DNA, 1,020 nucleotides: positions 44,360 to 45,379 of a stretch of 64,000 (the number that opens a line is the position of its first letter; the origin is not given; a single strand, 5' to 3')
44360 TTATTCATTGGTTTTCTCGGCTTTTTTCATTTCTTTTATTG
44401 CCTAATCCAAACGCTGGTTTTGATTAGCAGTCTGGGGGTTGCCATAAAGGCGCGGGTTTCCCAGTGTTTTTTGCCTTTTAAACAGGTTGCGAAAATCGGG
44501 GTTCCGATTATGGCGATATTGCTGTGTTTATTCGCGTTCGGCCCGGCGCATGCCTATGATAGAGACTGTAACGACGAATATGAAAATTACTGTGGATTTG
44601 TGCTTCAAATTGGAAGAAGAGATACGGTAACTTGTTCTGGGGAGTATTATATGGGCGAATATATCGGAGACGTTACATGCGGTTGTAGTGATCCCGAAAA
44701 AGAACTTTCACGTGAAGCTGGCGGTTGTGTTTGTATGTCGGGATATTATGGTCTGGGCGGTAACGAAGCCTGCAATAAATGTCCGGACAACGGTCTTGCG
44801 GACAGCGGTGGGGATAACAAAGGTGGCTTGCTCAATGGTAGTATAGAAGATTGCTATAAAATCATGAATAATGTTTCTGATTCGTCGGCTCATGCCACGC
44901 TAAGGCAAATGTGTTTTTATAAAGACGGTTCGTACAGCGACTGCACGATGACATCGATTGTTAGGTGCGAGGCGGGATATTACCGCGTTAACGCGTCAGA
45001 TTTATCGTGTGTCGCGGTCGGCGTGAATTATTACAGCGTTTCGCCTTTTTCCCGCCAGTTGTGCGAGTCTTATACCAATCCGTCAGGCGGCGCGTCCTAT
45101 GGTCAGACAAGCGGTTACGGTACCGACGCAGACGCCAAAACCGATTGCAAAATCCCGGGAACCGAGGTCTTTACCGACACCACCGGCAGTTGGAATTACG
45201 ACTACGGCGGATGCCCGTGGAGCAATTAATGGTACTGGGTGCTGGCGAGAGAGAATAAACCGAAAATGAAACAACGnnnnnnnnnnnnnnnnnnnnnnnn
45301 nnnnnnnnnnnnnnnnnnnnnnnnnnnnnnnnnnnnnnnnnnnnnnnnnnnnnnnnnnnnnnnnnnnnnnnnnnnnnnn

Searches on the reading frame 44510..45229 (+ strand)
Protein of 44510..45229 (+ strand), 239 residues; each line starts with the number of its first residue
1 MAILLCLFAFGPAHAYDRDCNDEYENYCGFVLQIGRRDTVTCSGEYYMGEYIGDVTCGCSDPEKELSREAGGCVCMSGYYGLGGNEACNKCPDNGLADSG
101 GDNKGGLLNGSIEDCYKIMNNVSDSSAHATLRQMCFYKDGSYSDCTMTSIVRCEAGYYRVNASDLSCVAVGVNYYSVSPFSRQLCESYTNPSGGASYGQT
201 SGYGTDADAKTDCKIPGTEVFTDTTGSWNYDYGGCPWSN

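Call 13: search_protein_families(library=pfam, proteins=[window:44510-45229:+], max_evalue=1)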
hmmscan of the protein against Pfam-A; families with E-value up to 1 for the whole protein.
window:44510-45229:+ (239 aa): 2 families
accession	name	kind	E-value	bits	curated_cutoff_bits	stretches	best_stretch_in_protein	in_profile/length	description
PF07699.19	Ephrin_rec_like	-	0.084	13.1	23.1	1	140-173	1-34/48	Tyrosine-protein kinase ephrin type A/B receptor-like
PF23091.2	TNFR_ELAPOR1_6th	-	0.48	10.8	33.2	1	73-94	14-35/41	ELAPOR1-like, TNF receptor-like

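Call 56: search_protein_families(library=ncbifam, proteins=[window:44510-45229:+], max_evalue=0.01)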
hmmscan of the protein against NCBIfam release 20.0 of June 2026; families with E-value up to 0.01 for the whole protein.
window:44510-45229:+ (239 aa): 0 families

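Call 57: search_protein_families(library=phrogs, proteins=[window:44510-45229:+], max_evalue=0.01)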
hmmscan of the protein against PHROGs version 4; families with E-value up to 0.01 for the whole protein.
window:44510-45229:+ (239 aa): 0 families

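Call 89: find_encoding_contigs(protein=window:44510-45229:+, flank=1500, max_places=10)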
Protein window:44510-45229:+ (239 aa): no gene with exactly this product is on record in the collection.
